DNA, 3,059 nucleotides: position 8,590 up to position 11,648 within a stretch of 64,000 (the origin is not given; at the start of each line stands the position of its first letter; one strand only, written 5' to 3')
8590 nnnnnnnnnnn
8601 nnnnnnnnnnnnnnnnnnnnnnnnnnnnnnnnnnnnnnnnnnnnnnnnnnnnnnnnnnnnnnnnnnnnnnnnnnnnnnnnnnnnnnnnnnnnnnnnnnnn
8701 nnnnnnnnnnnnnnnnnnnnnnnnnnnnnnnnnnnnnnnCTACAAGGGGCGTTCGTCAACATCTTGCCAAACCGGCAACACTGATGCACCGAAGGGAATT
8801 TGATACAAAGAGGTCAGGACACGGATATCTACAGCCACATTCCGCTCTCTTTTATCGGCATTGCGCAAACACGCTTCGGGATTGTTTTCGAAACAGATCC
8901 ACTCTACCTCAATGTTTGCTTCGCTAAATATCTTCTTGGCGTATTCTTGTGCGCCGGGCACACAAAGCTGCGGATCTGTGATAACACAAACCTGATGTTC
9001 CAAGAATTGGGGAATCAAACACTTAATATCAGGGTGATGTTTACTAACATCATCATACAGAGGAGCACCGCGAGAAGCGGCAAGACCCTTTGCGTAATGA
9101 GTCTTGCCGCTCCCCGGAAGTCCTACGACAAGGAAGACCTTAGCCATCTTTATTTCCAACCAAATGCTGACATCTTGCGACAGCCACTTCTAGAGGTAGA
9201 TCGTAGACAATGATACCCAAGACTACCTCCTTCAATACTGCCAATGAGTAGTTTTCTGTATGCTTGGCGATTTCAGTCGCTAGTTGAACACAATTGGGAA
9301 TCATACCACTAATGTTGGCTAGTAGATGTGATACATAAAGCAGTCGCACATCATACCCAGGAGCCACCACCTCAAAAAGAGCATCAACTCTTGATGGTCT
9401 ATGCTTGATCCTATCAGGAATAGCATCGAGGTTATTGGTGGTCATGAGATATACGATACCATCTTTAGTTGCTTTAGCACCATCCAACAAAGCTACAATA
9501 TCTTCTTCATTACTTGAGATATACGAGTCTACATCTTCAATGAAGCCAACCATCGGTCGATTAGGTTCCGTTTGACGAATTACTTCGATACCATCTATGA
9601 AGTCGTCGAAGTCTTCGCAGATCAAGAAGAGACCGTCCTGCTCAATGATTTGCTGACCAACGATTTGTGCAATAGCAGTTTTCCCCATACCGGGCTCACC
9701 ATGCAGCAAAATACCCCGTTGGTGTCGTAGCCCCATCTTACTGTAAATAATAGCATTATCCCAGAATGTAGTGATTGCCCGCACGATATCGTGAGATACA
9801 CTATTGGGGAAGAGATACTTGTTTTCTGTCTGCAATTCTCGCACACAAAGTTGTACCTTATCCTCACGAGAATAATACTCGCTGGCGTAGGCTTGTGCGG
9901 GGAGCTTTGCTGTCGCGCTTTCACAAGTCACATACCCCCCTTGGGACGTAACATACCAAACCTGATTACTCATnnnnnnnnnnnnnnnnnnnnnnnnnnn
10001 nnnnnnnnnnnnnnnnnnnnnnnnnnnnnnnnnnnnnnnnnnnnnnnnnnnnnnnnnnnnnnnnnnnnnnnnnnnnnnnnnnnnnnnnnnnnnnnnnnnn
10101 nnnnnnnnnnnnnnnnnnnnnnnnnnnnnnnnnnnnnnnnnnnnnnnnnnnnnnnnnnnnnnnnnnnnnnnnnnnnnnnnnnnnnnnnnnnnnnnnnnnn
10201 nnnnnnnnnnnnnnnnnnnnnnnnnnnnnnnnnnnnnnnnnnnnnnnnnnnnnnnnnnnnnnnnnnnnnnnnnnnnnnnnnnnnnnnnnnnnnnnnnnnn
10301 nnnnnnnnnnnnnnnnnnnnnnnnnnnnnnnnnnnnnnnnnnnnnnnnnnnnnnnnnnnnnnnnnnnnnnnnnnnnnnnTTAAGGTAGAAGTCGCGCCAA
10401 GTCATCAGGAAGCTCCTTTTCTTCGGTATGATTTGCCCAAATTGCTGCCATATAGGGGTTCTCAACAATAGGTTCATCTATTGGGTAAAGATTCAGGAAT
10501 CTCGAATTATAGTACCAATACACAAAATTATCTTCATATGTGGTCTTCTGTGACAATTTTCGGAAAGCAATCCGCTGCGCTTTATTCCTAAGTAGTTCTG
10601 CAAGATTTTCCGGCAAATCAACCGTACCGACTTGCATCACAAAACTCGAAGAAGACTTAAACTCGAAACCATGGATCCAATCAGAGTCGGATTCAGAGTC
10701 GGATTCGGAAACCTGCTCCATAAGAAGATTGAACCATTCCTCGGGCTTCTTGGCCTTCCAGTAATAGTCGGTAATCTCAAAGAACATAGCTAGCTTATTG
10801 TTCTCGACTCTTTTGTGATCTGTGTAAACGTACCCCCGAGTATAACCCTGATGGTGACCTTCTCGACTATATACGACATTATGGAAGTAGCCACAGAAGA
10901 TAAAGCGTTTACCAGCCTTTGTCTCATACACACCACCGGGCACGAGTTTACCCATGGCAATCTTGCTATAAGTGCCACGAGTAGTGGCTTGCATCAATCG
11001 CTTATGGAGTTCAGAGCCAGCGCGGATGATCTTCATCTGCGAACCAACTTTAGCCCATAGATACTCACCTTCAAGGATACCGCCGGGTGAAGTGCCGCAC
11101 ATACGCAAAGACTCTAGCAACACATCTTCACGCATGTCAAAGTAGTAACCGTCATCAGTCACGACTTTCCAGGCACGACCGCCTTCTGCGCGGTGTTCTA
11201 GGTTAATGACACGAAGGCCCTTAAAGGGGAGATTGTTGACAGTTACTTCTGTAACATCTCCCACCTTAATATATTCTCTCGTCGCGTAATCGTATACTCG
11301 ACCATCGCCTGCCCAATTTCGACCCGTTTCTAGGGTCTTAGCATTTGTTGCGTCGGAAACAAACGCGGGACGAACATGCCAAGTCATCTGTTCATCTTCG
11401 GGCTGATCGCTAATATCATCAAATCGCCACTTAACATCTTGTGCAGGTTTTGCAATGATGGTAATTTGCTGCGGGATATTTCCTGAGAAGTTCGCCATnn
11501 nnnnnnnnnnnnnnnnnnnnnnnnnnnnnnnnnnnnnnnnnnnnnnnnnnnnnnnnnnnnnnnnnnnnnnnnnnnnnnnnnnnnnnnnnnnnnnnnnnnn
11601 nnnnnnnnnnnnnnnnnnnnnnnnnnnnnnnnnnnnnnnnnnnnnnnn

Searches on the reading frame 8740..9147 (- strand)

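Call 47: search_protein_families(library=pfam, proteins=[window:8740-9147:-], max_evalue=1)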
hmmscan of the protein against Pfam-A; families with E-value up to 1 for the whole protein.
window:8740-9147:- (135 aa): 8 families
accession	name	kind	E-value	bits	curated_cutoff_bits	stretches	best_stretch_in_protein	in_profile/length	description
PF13671.12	AAA_33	-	2.7e-07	31.4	27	2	4-27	1-24/143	AAA domain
PF13238.12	AAA_18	-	0.0028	18.5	29.4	1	6-39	2-37/128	AAA domain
PF06414.18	Zeta_toxin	-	0.0051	16.7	22.3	1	3-50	17-63/199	Zeta toxin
PF13401.12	AAA_22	-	0.041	14.6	27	1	3-80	6-61/130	AAA domain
PF13207.12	AAA_17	-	0.045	14.5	27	1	8-29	1-22/136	AAA domain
PF00004.35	AAA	-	0.064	14.1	21.2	1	6-30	2-26/131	ATPase family associated with various cellular activities (AAA)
PF19975.5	DO-GTPase1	-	0.076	12.7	27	1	6-22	1-17/271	Double-GTPase 1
PF20720.3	nSTAND3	-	0.24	11.5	27.2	1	3-25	18-40/155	Novel STAND NTPase 3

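Call 79: search_protein_families(library=phrogs, proteins=[window:8740-9147:-], max_evalue=0.01)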
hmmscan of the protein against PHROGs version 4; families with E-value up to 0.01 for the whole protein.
window:8740-9147:- (135 aa): 3 families
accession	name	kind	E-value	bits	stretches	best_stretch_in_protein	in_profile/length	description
phrog_505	-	other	9.9e-07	29.5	0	1-25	1-25/295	polynucleotide kinase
phrog_10255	-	other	2.7e-05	25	1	3-29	2-28/230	kinase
phrog_2071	-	other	0.00094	20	1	2-29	16-42/282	ATPase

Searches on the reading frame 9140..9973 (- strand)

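Call 48: search_protein_families(library=phrogs, proteins=[window:9140-9973:-], max_evalue=0.001)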
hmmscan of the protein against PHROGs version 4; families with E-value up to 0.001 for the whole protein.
window:9140-9973:- (277 aa): 7 families
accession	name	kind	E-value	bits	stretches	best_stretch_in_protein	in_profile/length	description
phrog_7485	-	unknown function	1.5e-15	58.1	2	56-149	198-287/430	-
phrog_10440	-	unknown function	8e-14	52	1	82-208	229-357/483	-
phrog_2376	-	other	7.4e-12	46.3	1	22-234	22-221/363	ATPase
phrog_3757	-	unknown function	1.3e-05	25.8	1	47-108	89-149/367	-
phrog_9172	-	unknown function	6.2e-05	23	1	48-107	78-129/509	-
phrog_168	-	DNA, RNA and nucleotide metabolism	7.5e-05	23.6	1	87-195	44-153/314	clamp loader of DNA polymerase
phrog_10401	-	other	0.00011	22.1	0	49-108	427-483/667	ATPase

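Call 84: search_protein_families(library=padloc, proteins=[window:9140-9973:-], max_evalue=0.001)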
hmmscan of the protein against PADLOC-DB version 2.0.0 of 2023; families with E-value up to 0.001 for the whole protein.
window:9140-9973:- (277 aa): 5 families
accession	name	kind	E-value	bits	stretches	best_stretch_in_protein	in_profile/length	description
PDLC02195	IetA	-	6.1e-07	27.1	1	46-109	99-161/395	-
PDLC02196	IetA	-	8.6e-07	26.7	1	46-109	84-146/374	-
PDLC00915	TRIP13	-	7.1e-05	20.4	0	88-110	66-88/302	TRIP13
PDLC00914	TRIP13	-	0.00046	17.7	0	79-114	65-100/302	TRIP13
PDLC04140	mad8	-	0.00094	16.8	0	83-124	25-68/314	mads_8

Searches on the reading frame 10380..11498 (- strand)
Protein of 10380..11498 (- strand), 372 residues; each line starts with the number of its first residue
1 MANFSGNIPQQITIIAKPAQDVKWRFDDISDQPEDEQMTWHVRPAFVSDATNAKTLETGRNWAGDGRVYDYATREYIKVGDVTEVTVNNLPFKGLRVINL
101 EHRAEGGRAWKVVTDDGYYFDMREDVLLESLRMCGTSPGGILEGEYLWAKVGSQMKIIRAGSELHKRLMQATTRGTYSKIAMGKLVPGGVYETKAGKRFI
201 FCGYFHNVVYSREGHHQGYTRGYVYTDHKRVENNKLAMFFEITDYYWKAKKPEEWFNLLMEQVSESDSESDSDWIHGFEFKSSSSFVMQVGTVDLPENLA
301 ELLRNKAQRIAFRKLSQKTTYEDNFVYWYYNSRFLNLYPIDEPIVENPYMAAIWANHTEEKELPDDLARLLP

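Call 12: search_protein_families(library=pfam, proteins=[window:10380-11498:-], max_evalue=0.01)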
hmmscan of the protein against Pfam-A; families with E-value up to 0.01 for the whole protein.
window:10380-11498:- (372 aa): 0 families

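Call 26: find_encoding_contigs(protein=window:10380-11498:-, flank=10000, max_places=1)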
Protein window:10380-11498:- (372 aa): 4 contigs read that carry it; 1 place shown.
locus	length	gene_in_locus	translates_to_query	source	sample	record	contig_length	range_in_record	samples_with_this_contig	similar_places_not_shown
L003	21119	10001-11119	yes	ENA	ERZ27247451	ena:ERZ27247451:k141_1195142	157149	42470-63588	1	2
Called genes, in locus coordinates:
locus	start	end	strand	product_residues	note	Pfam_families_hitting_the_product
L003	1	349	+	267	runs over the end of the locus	PF07963:N_methyl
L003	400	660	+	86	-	-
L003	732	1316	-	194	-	-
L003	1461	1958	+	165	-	-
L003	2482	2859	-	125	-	-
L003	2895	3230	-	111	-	-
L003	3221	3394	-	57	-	-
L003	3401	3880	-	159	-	-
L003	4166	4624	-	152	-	-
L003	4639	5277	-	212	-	-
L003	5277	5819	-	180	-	PF13521:AAA_28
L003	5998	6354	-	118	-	-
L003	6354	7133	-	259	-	-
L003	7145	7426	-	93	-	-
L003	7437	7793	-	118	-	-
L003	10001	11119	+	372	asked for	-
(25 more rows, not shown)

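Call 48: search_protein_families(library=phrogs, proteins=[window:10380-11498:-], max_evalue=0.001)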
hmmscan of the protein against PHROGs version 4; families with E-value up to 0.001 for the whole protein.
window:10380-11498:- (372 aa): 4 families
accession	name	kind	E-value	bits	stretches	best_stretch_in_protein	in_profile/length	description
phrog_2475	-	unknown function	2e-17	64.7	1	87-288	56-250/383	-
phrog_12487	-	unknown function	1.9e-11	44.5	1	91-196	57-166/395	-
phrog_30990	-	unknown function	1.6e-05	25.4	1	46-188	33-175/282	-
phrog_38001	-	unknown function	3.5e-05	23.6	1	48-172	31-154/399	-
